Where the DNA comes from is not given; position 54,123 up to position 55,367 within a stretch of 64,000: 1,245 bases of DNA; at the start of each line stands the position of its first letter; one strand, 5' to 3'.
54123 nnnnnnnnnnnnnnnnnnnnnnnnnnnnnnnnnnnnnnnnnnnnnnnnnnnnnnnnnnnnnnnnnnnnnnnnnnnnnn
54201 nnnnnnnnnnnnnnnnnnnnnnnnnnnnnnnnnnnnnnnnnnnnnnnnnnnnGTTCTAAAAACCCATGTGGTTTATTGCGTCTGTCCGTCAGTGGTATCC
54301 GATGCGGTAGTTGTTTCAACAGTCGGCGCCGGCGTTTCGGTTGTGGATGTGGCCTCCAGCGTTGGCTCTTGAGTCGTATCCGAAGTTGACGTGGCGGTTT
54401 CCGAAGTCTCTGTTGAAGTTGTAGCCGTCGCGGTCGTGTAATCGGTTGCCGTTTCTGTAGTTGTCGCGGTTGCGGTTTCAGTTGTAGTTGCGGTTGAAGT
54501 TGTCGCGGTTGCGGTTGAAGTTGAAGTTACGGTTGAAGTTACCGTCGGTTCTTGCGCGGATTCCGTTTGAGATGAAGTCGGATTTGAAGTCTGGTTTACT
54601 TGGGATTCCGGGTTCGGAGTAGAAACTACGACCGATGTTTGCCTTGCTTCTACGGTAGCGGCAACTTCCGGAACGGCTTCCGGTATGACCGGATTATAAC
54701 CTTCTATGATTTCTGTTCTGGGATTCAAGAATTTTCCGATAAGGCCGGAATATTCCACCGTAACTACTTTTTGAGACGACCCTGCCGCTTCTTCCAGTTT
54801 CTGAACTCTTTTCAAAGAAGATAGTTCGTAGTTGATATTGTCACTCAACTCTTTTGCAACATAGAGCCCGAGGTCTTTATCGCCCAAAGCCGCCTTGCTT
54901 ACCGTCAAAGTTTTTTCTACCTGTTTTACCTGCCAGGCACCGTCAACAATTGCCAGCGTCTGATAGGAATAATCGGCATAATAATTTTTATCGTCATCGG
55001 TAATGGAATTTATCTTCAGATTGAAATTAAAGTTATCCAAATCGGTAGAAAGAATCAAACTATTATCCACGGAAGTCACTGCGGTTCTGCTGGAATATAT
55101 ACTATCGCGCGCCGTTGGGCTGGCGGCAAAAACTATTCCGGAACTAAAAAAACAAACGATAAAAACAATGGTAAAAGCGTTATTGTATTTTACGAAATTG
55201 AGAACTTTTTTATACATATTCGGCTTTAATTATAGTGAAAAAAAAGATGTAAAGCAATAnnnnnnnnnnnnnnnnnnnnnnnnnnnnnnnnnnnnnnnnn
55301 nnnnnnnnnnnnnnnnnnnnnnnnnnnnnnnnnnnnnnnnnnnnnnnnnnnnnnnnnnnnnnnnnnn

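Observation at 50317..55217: Cohesin–dockerin cell-surface module: two membrane-anchored cohesin proteins, a secreted dockerin protein and a Thr-rich mucin-like protein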

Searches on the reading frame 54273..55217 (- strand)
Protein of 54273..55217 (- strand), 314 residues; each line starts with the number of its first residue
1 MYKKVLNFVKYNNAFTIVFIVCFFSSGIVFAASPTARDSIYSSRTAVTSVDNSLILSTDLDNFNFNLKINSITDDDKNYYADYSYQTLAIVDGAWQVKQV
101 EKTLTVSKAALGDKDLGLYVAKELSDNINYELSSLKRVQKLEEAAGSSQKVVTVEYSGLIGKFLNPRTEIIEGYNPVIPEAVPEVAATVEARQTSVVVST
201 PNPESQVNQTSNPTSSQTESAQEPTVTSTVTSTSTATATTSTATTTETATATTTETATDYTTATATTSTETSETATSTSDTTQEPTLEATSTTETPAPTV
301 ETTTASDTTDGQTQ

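Call 3: search_protein_families(library=pfam, proteins=[window:54273-55217:-], max_evalue=1)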
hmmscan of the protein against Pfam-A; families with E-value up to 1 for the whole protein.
window:54273-55217:- (314 aa): 0 families

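Call 6: search_protein_families(library=ncbifam, proteins=[window:54273-55217:-], max_evalue=1)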
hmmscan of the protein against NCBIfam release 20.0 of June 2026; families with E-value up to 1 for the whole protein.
window:54273-55217:- (314 aa): 2 families
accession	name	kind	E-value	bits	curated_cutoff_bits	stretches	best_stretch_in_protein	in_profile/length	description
NF005848.0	PRK07764.2-4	equivalog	0.4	9.2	1259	1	193-301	584-686/827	DNA polymerase III subunit gamma and tau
NF005846.3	PRK07764.1-6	equivalog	0.46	9.5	625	1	131-304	368-534/628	DNA polymerase III subunit gamma and tau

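Call 61: search_solved_structures(query=A5, max_evalue=1)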
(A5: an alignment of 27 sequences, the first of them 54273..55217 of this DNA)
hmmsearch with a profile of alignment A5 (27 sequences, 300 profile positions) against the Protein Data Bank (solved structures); distinct sequences matched with E-value up to 1: 11.
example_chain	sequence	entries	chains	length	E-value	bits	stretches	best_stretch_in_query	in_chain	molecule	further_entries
6vkn_H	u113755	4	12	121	0.025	17.2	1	49-95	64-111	RM19R Heavy Chain | RM19R mAb Heavy chain | RM19R heavy chain Fv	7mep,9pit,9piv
7lg6_C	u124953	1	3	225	0.068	15.8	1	49-95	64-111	RM19R Fab Heavy Chain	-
3uls_H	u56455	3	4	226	0.069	15.8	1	46-86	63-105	Fab12 heavy chain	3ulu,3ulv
7wvf_C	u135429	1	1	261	0.079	15.6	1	46-86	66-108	mAb12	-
9qjg_A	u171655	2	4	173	0.42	13.2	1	70-131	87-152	histidine kinase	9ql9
9lue_C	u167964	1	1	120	0.56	12.8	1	49-86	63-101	NiV S1E2 Fab Heavy Chain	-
8sga_H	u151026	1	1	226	0.7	12.5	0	52-81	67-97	770E11 Fab heavy chain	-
5gs0_D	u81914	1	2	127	0.72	12.4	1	47-86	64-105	heavy chain (anti-TLR3)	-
9mq1_H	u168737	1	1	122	0.75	12.4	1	46-81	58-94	20D10 Heavy Chain Fab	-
9yht_H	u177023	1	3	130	0.76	12.4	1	49-81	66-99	AM12-347 Fab heavy chain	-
9yib_H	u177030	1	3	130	0.88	12.2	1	42-80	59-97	AM12-351 Fab heavy chain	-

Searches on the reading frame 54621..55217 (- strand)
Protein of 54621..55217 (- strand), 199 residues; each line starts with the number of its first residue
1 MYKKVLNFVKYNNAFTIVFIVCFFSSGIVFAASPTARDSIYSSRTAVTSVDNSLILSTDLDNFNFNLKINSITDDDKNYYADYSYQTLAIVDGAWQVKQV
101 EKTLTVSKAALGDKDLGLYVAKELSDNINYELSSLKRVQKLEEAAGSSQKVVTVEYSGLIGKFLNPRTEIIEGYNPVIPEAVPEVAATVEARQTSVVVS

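Call 40: find_homologous_proteins(query=window:54621-55217:-, max_evalue=0.001)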
Query seq(199 aa) (199 aa): 178 proteins with E <= 0.001 among 459 candidates; the best 120 are listed.
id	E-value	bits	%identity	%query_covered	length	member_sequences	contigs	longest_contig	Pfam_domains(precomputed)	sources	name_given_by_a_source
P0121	2.1e-120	417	100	100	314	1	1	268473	-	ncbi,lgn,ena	-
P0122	2.6e-96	338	82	100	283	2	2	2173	-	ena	-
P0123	1.7e-88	313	72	100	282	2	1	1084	-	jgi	jgi:hypothetical protein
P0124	1.3e-87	310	75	93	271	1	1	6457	-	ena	-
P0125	1.8e-87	310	70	100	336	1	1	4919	-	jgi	jgi:hypothetical protein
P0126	2.5e-86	306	71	99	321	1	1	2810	-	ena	-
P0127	7.1e-86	304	70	100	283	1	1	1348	-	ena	-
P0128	2.7e-85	302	71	100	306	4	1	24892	-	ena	-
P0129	9.2e-85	301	69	100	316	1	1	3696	-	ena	-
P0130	1.3e-84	300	70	100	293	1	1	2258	-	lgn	-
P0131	4.9e-84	298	69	100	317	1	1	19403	-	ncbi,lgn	-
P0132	4.9e-84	298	68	100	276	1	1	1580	-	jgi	jgi:hypothetical protein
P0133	1.2e-83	297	68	100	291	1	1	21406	-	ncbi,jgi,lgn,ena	ncbi:MAG: hypothetical protein WC587_03200 [Candidatus Paceibacterota bacterium]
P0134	1.4e-83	297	70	100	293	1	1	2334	-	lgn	-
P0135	1.4e-83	297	69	99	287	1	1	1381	-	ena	-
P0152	3.2e-80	286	67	100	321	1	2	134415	-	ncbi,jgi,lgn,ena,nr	ncbi:MAG: hypothetical protein M0P76_00605 [Candidatus Pacebacteria bacterium]|jgi:hypothetical prot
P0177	1.1e-77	278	68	100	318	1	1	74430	-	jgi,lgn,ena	jgi:hypothetical protein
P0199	1.2e-76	274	63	100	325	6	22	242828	-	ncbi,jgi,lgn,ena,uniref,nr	ncbi:MAG: hypothetical protein A3A96_00530 [Candidatus Zambryskibacteria bacterium RIFCSPLOWO2_01_FU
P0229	1.6e-70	254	66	90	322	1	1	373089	-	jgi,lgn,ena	-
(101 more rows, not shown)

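Call 43: find_encoding_contigs(protein=P0199, flank=9000, max_places=1)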
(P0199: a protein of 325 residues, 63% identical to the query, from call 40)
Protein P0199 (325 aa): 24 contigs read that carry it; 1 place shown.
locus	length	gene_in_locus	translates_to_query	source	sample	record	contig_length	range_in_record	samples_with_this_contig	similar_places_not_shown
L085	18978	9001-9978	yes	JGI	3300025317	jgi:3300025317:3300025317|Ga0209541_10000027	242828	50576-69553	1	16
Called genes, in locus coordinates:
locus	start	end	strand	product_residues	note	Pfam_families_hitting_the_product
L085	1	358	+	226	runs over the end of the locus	-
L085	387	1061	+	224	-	-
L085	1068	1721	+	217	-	PF00535:Glycos_transf_2 (weak)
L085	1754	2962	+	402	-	PF04765:TOD1_MUCI70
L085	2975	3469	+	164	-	-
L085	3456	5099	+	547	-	PF00535:Glycos_transf_2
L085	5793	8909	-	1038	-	-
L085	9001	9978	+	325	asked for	-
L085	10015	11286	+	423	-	PF00404:Dockerin_1 (weak)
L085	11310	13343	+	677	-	-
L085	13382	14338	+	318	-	-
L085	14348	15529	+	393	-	PF00963:Cohesin (weak)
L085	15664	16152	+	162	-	PF20803:PaaX_M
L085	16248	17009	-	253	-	-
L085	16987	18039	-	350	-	PF01180:DHO_dh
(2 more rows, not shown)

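Call 44: find_encoding_contigs(protein=P0229, flank=9000, max_places=1)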
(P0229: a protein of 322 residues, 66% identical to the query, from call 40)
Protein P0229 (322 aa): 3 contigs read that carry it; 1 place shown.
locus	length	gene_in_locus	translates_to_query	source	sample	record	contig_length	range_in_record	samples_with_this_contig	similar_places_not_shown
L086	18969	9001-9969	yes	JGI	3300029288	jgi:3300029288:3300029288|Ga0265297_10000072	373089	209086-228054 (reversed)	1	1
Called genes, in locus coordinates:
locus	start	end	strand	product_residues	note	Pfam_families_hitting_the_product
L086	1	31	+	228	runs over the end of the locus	-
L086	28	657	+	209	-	-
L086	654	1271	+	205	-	-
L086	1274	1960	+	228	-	-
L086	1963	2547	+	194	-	-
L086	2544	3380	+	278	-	-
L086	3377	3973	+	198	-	PF13578:Methyltransf_24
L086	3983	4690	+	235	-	-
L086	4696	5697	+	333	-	PF00535:Glycos_transf_2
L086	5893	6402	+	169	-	-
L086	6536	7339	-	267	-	-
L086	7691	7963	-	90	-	-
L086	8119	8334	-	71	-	-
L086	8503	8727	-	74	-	-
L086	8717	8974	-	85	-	-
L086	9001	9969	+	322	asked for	-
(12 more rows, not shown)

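Call 63: find_encoding_contigs(protein=P0152, flank=7000, max_places=1)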
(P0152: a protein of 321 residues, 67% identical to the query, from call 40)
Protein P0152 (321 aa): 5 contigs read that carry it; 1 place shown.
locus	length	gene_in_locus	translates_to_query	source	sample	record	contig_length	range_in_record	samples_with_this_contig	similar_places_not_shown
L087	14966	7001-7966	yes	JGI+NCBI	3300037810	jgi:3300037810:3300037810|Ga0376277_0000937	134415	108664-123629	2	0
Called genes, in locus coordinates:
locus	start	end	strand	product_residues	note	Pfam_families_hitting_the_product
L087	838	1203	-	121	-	-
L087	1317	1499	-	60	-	-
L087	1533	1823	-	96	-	-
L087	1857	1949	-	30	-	-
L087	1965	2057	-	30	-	-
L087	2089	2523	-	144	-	-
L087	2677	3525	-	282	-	-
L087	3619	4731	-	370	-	-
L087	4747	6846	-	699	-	-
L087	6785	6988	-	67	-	-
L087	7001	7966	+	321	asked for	-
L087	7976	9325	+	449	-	PF17936:Big_6 (faint)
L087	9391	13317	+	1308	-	PF05048:NosD, PF13229:Beta_helix, PF05048:NosD, PF13229:Beta_helix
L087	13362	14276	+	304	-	-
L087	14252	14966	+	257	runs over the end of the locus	-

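Call 64: find_encoding_contigs(protein=P0177, flank=7000, max_places=1)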
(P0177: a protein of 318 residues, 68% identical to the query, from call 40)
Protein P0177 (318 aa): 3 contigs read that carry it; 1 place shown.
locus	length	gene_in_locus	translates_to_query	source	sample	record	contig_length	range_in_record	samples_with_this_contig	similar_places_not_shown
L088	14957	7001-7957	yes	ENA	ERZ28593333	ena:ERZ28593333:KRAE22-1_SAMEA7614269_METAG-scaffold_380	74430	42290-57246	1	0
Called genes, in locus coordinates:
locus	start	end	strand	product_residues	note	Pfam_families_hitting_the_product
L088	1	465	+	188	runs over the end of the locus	-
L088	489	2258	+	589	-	PF00535:Glycos_transf_2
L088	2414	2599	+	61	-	-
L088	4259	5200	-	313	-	-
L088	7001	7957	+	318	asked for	-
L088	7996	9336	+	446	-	-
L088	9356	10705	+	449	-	PF00963:Cohesin (weak)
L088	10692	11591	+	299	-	-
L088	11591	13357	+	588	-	PF19077:Big_13 (faint)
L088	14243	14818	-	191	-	-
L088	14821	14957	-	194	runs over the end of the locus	-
